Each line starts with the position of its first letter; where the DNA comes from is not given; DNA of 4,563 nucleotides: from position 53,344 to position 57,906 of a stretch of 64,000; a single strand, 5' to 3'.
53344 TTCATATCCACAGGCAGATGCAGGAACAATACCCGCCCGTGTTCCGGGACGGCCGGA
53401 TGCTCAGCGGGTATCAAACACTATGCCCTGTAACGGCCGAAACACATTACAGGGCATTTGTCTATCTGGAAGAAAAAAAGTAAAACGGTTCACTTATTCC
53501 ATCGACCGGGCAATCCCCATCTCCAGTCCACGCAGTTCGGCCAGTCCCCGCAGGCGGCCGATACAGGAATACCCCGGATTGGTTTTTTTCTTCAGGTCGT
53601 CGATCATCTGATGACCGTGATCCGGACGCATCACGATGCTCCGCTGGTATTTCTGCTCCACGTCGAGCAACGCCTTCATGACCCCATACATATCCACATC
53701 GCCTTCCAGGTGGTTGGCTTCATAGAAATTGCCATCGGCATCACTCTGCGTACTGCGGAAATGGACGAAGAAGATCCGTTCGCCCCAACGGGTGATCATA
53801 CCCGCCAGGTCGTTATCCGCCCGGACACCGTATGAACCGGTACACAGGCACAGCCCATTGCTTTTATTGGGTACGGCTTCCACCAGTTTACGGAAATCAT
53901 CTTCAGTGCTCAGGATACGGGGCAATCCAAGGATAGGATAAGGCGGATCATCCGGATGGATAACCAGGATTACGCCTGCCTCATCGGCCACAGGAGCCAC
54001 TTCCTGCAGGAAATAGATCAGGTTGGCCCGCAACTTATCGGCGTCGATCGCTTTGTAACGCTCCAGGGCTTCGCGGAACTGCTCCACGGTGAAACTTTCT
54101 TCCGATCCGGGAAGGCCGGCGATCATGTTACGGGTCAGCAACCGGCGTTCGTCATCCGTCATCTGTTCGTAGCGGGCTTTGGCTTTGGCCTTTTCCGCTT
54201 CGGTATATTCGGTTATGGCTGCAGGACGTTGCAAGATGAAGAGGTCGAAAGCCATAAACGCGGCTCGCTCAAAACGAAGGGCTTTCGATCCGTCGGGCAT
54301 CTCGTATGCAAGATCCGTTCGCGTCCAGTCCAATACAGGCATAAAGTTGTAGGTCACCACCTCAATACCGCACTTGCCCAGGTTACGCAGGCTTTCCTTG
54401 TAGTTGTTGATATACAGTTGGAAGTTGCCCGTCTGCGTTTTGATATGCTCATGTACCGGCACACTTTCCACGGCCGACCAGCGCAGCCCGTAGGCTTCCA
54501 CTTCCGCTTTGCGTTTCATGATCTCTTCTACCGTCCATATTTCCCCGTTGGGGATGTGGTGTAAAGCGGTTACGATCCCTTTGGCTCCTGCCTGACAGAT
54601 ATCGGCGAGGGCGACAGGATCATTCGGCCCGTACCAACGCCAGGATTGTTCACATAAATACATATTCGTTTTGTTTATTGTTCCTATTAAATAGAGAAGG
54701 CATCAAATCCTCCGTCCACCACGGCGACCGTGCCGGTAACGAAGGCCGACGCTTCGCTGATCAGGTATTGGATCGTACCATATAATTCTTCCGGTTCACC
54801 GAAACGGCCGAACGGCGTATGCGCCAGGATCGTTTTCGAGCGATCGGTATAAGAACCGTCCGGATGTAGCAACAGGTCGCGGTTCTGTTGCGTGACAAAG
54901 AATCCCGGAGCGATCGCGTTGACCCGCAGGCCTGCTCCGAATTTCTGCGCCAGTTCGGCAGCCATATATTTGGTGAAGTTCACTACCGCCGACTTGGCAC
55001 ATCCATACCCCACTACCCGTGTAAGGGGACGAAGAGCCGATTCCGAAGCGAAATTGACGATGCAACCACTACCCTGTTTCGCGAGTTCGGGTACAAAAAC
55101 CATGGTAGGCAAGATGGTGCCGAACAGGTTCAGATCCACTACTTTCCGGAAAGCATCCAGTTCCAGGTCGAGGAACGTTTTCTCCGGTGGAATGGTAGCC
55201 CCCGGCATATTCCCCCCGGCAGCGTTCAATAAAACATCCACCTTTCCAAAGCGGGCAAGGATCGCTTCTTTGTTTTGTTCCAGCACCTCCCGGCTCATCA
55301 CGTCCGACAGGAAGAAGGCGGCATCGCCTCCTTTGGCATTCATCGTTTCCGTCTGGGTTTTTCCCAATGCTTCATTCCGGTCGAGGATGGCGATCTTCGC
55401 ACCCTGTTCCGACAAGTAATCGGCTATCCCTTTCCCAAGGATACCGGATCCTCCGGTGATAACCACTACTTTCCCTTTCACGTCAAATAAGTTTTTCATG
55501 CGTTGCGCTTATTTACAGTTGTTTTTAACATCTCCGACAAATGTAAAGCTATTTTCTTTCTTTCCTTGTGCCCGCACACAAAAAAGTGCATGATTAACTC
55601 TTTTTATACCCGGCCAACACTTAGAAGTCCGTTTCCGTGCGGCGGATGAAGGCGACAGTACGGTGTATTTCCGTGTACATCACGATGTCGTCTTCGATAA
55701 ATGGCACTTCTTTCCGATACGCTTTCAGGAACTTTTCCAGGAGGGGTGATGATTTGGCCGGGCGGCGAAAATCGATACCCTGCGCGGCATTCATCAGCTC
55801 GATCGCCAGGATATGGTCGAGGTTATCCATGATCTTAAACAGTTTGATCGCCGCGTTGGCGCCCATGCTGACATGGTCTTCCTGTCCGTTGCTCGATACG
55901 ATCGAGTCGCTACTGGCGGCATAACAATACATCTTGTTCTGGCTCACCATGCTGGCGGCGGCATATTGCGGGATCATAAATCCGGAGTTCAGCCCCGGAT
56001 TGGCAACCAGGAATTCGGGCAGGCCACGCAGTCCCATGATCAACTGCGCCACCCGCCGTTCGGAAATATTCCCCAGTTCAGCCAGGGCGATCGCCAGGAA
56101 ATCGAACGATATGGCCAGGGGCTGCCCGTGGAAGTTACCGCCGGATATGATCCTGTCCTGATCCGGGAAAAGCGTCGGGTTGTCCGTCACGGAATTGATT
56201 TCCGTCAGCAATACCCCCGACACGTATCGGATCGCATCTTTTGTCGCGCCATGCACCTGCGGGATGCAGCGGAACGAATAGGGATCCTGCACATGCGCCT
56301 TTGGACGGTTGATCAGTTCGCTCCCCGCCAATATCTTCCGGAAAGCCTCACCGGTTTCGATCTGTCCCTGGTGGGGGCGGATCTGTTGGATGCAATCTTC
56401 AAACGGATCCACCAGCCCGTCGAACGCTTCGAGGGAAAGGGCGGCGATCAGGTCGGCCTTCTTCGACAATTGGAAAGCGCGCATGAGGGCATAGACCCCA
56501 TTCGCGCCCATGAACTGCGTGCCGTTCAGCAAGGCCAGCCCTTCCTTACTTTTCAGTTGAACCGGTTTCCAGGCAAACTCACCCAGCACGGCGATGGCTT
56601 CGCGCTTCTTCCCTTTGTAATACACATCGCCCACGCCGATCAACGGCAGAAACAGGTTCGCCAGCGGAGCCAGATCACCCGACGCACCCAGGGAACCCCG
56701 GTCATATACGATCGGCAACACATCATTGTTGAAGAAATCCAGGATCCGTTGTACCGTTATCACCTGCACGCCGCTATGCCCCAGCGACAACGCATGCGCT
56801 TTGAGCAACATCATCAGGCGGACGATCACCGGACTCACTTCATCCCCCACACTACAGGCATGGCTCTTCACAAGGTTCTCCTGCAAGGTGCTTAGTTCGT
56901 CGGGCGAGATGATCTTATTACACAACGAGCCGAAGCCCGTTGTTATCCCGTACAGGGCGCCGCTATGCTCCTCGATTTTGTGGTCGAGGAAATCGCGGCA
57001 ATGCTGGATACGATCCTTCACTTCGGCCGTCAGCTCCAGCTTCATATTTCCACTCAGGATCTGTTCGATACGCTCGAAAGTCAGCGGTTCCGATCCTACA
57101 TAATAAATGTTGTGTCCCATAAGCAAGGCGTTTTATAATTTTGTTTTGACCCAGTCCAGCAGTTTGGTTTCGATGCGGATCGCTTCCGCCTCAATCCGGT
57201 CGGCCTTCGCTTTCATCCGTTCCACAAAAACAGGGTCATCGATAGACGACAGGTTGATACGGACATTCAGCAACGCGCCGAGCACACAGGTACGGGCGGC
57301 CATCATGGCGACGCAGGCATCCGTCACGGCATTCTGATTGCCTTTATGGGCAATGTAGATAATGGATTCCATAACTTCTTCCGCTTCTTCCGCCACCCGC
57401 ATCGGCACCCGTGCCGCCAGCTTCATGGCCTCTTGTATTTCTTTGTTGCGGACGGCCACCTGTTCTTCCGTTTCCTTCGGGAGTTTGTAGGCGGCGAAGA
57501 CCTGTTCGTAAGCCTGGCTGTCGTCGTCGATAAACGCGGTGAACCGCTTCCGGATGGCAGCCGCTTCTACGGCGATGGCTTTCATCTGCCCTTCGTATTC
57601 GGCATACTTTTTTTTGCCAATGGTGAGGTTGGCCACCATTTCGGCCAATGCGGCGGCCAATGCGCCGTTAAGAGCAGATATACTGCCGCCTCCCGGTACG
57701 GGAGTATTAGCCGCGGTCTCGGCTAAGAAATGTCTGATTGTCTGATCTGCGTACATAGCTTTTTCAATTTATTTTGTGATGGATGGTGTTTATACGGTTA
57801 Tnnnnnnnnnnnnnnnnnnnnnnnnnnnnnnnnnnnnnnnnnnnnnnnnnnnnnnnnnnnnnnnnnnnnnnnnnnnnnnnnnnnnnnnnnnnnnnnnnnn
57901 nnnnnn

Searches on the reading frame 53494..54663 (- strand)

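Call 84: search_protein_families(library=pfam, proteins=[window:53494-54663:-], max_evalue=0.00001)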
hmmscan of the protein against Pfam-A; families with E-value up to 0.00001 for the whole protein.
window:53494-54663:- (389 aa): 2 families
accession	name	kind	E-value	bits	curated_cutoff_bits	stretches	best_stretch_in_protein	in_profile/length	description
PF03786.19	UxuA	-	5.1e-133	443.6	23.7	1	5-384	2-350/352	D-mannonate dehydratase (UxuA)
PF01261.30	AP_endonuc_2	-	4e-10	40.3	31.1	1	206-335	95-219/249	Xylose isomerase-like TIM barrel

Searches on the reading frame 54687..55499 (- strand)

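Call 84: search_protein_families(library=pfam, proteins=[window:54687-55499:-], max_evalue=0.00001)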
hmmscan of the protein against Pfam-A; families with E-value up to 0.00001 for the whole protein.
window:54687-55499:- (270 aa): 4 families
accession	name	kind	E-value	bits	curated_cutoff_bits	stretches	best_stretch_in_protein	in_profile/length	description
PF13561.12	adh_short_C2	-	1.6e-46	159.3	27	1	21-265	8-235/236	Enoyl-(Acyl carrier protein) reductase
PF00106.31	adh_short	-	1.6e-42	145.6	26.6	1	10-208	1-189/195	short chain dehydrogenase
PF01370.27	Epimerase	-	5.6e-07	29.6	20.9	1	12-198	1-175/240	NAD dependent epimerase/dehydratase family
PF08659.16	KR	-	1.8e-06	28.4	22.6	1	12-96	3-91/180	KR domain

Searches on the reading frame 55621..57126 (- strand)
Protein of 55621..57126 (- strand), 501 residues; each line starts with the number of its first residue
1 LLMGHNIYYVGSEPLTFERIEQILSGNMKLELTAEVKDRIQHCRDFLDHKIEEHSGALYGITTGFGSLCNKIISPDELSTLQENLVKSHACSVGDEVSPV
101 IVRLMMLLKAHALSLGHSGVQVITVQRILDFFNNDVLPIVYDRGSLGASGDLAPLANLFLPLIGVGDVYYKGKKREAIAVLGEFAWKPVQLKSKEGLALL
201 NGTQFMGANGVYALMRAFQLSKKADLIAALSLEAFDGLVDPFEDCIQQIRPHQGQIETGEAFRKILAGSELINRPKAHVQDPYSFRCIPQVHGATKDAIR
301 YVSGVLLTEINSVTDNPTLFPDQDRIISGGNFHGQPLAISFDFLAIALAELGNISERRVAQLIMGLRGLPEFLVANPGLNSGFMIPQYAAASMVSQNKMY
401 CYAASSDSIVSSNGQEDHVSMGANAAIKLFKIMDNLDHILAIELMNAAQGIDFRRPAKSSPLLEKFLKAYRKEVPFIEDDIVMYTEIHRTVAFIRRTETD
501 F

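Call 84: search_protein_families(library=pfam, proteins=[window:55621-57126:-], max_evalue=0.00001)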
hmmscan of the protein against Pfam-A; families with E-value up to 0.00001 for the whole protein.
window:55621-57126:- (501 aa): 1 family
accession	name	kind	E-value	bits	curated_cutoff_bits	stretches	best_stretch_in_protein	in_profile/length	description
PF00221.24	Lyase_aromatic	-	9.9e-182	605.2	27.3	1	15-472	1-466/466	Aromatic amino acid lyase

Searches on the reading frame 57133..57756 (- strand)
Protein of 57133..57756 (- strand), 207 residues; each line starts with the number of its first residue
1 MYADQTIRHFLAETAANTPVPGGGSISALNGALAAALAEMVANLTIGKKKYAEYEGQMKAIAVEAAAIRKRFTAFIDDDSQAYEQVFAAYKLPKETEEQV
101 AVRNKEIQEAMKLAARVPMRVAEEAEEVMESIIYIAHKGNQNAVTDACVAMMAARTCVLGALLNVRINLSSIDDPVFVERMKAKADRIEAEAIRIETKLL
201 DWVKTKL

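Call 84: search_protein_families(library=pfam, proteins=[window:57133-57756:-], max_evalue=0.00001)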
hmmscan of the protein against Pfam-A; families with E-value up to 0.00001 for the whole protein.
window:57133-57756:- (207 aa): 1 family
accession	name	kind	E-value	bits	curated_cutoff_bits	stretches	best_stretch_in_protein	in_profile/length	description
PF04961.17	FTCD_C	-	4e-66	222.6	24.5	1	6-186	1-181/182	Formiminotransferase-cyclodeaminase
